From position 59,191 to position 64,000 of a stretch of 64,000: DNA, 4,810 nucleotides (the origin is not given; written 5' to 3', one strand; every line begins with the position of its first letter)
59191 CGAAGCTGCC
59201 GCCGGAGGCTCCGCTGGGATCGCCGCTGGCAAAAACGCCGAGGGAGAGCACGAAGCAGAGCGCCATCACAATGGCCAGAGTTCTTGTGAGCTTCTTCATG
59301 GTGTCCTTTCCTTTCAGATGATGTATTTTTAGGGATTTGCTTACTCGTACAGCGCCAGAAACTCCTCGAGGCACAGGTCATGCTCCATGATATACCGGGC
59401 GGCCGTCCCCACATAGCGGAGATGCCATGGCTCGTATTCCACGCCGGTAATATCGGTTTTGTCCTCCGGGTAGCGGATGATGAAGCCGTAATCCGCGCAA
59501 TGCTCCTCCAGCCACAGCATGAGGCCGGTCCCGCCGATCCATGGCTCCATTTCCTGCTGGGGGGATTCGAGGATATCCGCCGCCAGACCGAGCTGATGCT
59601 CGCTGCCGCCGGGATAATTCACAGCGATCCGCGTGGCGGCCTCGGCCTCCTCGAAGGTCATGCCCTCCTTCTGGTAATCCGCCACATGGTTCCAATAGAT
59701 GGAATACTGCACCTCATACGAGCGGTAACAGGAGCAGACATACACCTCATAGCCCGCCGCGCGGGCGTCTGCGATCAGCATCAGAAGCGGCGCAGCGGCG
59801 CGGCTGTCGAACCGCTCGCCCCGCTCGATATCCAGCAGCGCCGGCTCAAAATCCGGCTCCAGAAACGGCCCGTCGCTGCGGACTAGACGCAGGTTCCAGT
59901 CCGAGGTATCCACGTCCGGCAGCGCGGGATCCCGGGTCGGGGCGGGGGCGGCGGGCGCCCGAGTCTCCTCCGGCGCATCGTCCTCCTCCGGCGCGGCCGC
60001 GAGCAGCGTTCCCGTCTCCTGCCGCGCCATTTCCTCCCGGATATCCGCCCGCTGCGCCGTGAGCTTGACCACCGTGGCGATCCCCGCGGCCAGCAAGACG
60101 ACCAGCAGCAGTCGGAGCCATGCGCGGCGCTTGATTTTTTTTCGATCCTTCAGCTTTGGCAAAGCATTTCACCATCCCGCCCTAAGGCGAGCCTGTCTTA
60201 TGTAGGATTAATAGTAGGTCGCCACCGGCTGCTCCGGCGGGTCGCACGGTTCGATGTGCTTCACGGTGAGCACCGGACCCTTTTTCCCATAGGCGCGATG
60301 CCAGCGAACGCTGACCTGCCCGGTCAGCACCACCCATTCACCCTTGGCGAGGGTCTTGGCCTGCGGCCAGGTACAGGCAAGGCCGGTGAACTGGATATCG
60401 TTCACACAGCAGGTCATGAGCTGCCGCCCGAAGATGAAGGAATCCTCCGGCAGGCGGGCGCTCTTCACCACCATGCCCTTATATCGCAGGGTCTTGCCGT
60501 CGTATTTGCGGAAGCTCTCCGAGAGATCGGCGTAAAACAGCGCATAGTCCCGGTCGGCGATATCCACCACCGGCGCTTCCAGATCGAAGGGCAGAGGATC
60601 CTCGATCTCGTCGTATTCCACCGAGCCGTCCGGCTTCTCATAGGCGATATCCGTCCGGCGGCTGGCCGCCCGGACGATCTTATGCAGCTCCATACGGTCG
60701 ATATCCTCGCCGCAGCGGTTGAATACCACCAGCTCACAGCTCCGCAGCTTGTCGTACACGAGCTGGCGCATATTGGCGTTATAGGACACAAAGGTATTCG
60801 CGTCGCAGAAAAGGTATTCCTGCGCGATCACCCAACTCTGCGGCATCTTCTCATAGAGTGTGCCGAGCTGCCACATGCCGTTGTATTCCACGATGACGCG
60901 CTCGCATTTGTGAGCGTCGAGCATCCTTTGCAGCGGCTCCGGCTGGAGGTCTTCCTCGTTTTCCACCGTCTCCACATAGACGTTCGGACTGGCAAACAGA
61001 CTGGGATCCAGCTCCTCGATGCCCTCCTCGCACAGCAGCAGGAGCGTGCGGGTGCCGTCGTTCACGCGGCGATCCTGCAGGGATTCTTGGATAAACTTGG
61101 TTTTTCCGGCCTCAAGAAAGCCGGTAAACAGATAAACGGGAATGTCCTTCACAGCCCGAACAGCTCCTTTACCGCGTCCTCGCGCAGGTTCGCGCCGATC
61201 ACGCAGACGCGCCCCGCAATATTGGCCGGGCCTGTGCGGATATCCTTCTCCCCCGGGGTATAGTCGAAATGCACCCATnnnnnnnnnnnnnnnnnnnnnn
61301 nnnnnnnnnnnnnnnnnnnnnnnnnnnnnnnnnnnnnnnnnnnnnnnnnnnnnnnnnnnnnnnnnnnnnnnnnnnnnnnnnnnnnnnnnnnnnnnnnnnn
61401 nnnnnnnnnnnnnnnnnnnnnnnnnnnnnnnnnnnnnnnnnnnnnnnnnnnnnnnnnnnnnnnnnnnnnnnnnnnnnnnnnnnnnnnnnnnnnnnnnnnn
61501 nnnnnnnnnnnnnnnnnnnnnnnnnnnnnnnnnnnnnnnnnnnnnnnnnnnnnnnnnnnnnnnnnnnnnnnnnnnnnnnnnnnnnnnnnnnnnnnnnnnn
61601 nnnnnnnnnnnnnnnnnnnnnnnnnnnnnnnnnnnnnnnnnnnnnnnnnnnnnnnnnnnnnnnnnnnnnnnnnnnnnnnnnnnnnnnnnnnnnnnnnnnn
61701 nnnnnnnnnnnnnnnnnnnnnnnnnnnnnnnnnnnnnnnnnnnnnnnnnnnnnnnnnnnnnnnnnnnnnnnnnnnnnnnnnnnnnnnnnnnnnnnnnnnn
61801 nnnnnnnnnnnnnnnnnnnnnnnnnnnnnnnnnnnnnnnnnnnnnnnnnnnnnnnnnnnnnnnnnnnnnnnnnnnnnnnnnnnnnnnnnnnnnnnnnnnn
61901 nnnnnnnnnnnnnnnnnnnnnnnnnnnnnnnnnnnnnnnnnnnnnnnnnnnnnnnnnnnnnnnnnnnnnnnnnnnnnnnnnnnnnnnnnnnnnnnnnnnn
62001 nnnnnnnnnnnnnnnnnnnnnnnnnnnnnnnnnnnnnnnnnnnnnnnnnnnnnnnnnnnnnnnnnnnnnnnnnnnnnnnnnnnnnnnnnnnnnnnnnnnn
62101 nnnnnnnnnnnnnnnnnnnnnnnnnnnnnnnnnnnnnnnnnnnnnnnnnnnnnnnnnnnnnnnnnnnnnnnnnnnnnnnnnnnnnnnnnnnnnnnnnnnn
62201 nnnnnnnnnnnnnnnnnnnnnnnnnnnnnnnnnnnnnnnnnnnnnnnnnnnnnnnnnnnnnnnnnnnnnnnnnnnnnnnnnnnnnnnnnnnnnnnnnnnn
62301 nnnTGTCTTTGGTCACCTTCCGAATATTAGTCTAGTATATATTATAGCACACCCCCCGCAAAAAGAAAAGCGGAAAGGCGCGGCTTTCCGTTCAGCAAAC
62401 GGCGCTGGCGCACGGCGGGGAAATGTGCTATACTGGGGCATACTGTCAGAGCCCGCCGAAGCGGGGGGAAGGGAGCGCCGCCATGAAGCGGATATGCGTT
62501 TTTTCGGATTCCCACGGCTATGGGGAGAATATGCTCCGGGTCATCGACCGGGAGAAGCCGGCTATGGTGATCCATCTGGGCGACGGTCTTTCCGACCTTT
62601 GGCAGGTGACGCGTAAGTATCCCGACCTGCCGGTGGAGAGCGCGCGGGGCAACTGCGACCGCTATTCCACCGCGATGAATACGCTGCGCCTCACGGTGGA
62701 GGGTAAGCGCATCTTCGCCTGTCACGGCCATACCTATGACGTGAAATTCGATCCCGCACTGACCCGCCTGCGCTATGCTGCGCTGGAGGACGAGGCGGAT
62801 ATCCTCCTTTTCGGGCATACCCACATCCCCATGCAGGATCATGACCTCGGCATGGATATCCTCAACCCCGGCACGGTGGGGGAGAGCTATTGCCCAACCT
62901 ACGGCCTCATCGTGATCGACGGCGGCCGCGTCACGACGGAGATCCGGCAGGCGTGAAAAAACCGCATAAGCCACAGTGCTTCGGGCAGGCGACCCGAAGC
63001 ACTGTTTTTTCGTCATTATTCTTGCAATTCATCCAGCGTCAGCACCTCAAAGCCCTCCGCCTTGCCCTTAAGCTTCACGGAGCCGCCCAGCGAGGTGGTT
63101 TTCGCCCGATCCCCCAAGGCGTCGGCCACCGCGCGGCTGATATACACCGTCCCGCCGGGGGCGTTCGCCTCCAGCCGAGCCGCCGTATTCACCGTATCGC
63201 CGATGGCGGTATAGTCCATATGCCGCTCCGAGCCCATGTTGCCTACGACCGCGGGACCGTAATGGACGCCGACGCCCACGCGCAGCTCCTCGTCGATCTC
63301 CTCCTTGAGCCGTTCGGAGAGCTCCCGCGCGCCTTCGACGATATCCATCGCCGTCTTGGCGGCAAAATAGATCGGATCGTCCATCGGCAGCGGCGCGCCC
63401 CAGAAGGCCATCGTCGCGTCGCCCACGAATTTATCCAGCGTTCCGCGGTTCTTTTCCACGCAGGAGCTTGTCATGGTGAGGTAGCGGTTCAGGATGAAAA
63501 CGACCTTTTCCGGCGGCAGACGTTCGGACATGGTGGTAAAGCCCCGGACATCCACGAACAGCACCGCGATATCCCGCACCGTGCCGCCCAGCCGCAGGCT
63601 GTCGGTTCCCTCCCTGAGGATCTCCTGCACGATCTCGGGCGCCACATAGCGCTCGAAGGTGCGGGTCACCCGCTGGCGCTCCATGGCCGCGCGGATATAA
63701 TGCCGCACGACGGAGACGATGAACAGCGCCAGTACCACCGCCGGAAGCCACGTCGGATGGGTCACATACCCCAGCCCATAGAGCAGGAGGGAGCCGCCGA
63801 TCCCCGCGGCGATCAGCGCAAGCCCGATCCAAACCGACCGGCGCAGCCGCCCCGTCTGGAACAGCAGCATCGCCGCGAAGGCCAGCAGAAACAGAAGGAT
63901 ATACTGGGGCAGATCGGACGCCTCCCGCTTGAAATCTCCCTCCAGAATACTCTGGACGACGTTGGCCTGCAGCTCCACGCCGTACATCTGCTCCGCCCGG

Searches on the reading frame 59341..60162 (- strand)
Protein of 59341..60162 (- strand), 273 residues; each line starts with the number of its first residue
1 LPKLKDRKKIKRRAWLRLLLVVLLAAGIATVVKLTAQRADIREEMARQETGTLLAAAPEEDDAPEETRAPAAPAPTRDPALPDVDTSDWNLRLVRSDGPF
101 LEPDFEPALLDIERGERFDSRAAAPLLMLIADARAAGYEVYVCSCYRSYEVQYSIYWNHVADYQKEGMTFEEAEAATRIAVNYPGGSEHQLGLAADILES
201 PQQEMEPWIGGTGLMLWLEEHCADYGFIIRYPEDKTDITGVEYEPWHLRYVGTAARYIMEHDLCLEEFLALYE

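Call 45: search_protein_families(library=pfam, proteins=[window:59341-60162:-], max_evalue=0.00001)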
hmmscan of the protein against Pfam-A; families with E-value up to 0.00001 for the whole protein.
window:59341-60162:- (273 aa): 1 family
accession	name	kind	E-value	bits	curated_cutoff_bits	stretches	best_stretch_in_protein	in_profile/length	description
PF02557.22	VanY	-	9.9e-33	113.2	25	1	117-252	3-131/132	D-alanyl-D-alanine carboxypeptidase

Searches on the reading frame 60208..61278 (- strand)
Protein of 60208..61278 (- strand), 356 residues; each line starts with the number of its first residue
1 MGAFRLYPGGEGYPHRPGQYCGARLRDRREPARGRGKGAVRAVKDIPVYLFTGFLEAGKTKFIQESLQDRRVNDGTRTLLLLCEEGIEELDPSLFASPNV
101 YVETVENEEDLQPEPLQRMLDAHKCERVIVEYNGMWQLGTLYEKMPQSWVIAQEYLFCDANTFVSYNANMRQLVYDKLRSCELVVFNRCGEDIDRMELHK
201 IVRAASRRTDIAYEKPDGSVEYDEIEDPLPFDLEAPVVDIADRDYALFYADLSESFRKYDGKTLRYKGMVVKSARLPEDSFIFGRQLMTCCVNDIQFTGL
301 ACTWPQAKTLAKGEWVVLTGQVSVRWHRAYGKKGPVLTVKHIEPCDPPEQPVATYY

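Call 4: search_protein_families(library=pfam, proteins=[window:60208-61278:-], max_evalue=0.01)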
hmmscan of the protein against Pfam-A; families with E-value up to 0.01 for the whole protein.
window:60208-61278:- (356 aa): 2 families
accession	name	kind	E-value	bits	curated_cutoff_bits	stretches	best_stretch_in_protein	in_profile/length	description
PF21537.2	DUF1980_C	-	1e-21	77.5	25.9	1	234-351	20-137/141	DUF1980 C-terminal domain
PF02492.25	cobW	-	5.6e-05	23.2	20.7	1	47-190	1-154/180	CobW/HypB/UreG, nucleotide-binding domain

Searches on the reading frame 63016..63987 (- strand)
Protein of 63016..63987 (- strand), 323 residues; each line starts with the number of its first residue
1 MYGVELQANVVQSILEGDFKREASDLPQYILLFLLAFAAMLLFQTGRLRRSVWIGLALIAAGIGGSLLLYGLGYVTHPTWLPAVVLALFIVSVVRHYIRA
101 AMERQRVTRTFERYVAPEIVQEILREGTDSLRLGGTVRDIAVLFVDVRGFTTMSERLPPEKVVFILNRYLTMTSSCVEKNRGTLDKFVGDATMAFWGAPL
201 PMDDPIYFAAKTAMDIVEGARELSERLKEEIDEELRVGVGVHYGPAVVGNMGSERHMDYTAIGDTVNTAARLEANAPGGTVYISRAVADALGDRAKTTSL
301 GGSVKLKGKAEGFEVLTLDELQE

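Call 45: search_protein_families(library=pfam, proteins=[window:63016-63987:-], max_evalue=0.00001)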
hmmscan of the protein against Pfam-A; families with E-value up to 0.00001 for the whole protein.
window:63016-63987:- (323 aa): 1 family
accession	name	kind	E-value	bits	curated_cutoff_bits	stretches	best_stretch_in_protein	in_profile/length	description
PF00211.25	Guanylate_cyc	-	2.7e-24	86.2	21.9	1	138-311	7-175/183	Adenylate and Guanylate cyclase catalytic domain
